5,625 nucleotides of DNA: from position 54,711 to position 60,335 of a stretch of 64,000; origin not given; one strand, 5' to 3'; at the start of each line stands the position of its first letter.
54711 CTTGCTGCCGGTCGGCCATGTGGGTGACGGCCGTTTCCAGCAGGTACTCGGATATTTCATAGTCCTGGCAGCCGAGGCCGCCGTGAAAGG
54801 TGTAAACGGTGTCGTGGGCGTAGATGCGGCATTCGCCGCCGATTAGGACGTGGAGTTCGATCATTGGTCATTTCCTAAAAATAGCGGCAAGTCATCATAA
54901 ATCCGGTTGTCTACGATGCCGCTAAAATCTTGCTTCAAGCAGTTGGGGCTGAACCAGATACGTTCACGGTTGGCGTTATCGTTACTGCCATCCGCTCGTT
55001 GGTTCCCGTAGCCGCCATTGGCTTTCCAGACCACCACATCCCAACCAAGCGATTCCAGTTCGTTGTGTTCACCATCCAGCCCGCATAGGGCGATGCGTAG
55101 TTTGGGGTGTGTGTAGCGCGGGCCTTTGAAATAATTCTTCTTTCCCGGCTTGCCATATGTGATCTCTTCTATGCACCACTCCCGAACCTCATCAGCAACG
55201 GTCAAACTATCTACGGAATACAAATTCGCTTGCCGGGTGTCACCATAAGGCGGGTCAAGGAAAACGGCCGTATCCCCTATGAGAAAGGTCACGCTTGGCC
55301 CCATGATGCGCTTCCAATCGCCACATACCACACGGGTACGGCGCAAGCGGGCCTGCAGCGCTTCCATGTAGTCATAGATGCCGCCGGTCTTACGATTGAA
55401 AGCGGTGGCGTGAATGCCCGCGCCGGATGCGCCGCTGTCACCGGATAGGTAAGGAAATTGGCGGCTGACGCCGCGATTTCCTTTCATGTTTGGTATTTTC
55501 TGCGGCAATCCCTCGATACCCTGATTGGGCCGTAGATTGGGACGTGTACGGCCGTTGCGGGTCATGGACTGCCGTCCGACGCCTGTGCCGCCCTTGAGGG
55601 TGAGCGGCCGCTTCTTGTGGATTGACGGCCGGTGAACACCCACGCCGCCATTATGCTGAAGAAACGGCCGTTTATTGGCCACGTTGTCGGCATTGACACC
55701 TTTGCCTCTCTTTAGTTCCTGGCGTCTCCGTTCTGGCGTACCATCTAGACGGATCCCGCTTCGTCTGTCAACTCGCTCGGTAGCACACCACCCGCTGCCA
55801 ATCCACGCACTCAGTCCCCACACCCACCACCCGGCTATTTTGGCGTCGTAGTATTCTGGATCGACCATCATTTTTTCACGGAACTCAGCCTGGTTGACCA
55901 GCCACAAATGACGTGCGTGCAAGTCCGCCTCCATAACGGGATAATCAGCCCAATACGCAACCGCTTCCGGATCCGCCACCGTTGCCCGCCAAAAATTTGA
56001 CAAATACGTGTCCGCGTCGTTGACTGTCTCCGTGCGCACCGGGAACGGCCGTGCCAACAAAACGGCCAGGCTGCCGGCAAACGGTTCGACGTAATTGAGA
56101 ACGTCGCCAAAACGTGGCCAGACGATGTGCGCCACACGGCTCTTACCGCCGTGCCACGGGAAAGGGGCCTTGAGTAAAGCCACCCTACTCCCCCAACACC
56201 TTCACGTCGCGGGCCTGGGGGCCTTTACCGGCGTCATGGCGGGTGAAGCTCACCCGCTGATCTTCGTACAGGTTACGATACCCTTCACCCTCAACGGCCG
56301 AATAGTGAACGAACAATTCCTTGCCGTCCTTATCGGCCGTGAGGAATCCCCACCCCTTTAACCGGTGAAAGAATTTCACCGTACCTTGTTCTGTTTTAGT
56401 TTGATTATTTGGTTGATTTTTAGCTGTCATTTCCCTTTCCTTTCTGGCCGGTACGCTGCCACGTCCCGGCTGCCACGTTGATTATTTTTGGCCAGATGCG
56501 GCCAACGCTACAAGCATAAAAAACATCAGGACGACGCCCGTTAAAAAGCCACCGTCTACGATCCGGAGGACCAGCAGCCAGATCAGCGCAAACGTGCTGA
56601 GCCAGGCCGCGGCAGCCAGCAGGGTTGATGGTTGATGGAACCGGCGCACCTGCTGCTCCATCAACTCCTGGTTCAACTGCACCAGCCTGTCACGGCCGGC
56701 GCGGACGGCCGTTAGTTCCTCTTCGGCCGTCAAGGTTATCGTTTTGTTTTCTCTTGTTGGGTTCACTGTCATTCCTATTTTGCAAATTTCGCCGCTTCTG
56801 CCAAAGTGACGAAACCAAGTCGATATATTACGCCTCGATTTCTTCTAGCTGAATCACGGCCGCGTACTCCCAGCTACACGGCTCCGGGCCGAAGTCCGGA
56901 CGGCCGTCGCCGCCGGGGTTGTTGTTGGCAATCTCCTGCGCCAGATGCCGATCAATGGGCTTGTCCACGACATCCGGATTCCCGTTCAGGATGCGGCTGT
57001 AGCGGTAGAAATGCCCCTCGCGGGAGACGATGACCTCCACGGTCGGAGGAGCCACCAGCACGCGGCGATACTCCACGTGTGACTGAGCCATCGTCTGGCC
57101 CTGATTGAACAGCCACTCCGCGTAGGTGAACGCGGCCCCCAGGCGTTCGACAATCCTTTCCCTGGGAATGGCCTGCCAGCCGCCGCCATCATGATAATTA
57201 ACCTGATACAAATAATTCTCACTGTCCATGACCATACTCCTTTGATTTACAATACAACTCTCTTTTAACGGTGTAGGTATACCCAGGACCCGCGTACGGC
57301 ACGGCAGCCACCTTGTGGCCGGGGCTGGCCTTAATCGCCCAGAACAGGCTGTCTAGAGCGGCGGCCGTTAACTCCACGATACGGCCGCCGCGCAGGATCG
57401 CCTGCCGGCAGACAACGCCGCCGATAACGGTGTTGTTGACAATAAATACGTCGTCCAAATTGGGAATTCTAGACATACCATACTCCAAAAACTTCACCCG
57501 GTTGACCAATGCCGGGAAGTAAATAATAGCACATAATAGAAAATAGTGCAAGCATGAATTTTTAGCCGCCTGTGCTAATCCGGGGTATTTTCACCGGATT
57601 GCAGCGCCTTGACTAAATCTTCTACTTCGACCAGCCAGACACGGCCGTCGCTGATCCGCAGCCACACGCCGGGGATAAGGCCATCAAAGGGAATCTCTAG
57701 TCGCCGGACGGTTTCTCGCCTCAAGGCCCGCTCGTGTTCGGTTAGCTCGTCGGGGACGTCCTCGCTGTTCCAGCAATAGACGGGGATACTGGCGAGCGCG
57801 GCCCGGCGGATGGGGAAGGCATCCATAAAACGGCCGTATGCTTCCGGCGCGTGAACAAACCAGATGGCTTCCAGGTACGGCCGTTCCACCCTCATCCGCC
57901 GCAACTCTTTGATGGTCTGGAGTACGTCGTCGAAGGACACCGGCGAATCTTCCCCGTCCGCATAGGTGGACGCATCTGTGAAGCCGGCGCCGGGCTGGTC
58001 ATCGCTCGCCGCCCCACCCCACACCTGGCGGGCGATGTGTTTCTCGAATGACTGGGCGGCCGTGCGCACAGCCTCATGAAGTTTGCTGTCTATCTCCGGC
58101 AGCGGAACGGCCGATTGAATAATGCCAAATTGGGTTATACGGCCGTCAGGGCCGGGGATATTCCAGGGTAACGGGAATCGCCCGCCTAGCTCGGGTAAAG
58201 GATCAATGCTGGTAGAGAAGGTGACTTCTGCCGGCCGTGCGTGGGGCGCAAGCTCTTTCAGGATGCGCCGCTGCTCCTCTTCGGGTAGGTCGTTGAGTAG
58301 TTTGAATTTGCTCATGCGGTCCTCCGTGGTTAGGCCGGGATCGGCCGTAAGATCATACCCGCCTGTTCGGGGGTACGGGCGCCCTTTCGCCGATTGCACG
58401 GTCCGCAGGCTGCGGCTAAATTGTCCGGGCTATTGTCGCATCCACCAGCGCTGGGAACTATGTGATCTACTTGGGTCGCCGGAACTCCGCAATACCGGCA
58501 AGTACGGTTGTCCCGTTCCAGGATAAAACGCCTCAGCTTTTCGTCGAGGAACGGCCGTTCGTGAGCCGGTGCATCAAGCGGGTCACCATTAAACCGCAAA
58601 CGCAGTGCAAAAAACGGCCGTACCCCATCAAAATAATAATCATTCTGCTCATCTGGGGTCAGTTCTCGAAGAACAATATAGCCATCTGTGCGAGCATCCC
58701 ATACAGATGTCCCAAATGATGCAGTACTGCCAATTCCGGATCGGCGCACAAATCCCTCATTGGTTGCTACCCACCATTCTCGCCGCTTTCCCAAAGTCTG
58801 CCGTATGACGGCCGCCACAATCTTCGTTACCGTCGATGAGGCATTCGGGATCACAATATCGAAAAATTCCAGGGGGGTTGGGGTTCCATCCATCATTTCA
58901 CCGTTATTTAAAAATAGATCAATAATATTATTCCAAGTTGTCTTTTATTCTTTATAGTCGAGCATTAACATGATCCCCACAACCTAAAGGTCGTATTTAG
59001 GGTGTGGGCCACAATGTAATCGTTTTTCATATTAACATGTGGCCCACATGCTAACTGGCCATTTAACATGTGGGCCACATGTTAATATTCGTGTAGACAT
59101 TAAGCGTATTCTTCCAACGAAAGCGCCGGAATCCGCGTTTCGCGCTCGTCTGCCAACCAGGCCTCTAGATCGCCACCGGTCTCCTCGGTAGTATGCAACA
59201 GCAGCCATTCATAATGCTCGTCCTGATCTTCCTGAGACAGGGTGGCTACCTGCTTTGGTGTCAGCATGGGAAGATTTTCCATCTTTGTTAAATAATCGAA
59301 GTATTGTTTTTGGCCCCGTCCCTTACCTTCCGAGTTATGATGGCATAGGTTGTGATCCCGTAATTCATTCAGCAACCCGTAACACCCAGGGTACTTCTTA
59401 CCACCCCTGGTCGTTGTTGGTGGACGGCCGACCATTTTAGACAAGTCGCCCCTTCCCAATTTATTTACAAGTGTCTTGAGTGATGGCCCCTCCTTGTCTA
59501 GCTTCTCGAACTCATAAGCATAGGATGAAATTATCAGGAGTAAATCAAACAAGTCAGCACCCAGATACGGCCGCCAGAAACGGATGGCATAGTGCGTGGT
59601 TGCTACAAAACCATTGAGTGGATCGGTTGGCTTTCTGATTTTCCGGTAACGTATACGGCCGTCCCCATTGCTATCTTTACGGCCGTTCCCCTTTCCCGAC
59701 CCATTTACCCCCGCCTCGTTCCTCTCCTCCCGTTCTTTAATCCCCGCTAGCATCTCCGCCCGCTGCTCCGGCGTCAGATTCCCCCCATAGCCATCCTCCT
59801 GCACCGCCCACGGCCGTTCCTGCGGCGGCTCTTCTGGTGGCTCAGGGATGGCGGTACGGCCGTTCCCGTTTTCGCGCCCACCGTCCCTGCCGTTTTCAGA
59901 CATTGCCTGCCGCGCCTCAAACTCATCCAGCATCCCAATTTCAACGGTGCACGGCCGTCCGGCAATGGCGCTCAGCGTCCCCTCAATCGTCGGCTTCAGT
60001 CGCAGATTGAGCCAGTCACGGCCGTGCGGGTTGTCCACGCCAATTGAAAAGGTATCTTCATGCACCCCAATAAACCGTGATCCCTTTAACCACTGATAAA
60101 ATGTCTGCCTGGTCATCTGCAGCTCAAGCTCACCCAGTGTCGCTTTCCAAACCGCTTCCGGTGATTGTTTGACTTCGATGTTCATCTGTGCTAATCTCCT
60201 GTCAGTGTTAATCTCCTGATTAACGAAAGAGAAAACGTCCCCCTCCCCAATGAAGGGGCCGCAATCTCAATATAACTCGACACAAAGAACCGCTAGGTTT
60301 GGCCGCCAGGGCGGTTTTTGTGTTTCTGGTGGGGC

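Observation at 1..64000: Hyper-iterated 8-bp palindrome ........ saturates the phage genome (HIP1-like)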

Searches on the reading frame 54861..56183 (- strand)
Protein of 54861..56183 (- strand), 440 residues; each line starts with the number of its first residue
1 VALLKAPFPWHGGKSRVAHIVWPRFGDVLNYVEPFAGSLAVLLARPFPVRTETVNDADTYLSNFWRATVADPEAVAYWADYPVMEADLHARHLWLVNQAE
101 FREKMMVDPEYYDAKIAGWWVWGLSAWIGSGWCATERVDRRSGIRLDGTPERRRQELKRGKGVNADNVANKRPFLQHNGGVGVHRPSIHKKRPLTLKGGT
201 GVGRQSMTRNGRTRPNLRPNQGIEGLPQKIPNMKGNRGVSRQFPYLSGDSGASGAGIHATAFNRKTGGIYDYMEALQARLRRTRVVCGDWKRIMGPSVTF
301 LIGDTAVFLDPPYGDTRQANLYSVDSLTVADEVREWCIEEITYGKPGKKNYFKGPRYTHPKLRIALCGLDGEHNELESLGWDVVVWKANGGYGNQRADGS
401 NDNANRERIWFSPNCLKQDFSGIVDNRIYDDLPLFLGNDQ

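Call 10: search_protein_families(library=pfam, proteins=[window:54861-56183:-])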
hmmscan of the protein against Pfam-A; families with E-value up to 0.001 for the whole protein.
window:54861-56183:- (440 aa): 1 family
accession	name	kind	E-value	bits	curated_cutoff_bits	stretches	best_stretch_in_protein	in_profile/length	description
PF02086.21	MethyltransfD12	-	4e-09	37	22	1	10-75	1-69/253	D12 class N6 adenine-specific DNA methyltransferase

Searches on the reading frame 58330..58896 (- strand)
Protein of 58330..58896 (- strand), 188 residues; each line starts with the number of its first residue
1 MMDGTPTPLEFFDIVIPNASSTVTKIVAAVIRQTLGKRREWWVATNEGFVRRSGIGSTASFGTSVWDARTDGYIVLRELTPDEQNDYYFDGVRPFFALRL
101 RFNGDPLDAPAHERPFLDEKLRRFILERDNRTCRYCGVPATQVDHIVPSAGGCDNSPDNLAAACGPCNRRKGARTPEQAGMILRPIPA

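Call 39: search_protein_families(library=pfam, proteins=[window:58330-58896:-], max_evalue=0.01)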
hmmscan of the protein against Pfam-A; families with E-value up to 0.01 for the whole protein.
window:58330-58896:- (188 aa): 3 families
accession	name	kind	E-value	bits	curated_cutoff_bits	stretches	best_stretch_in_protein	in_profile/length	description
PF01844.29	HNH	-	2e-09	37.9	21.4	1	133-174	1-47/47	HNH endonuclease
PF14279.12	HNH_5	-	2.9e-09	37.2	27.5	1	133-181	1-53/56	HNH endonuclease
PF13395.12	HNH_4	-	5.8e-06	26.6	22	1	141-176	18-53/54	HNH endonuclease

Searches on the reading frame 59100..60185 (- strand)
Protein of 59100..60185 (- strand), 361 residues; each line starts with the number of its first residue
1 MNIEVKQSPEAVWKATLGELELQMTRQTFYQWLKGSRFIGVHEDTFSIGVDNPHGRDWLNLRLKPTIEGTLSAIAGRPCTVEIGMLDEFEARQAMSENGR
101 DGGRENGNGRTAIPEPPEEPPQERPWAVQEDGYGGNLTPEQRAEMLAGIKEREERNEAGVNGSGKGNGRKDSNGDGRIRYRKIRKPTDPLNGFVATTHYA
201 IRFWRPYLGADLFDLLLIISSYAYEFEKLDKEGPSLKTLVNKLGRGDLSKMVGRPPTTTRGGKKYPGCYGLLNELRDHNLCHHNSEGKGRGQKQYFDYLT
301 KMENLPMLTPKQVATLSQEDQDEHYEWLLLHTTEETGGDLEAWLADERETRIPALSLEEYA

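Call 10: search_protein_families(library=pfam, proteins=[window:59100-60185:-])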
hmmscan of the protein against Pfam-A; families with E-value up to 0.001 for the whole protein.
window:59100-60185:- (361 aa): 1 family
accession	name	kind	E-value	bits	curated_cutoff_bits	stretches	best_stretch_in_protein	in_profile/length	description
PF11638.13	DnaA_N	-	1.6e-05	25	24.6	1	10-68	1-60/65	DnaA N-terminal domain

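Call 19: find_encoding_contigs(protein=window:59100-60185:-, flank=10000, max_places=6)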
Protein window:59100-60185:- (361 aa): no gene with exactly this product is on record in the collection.
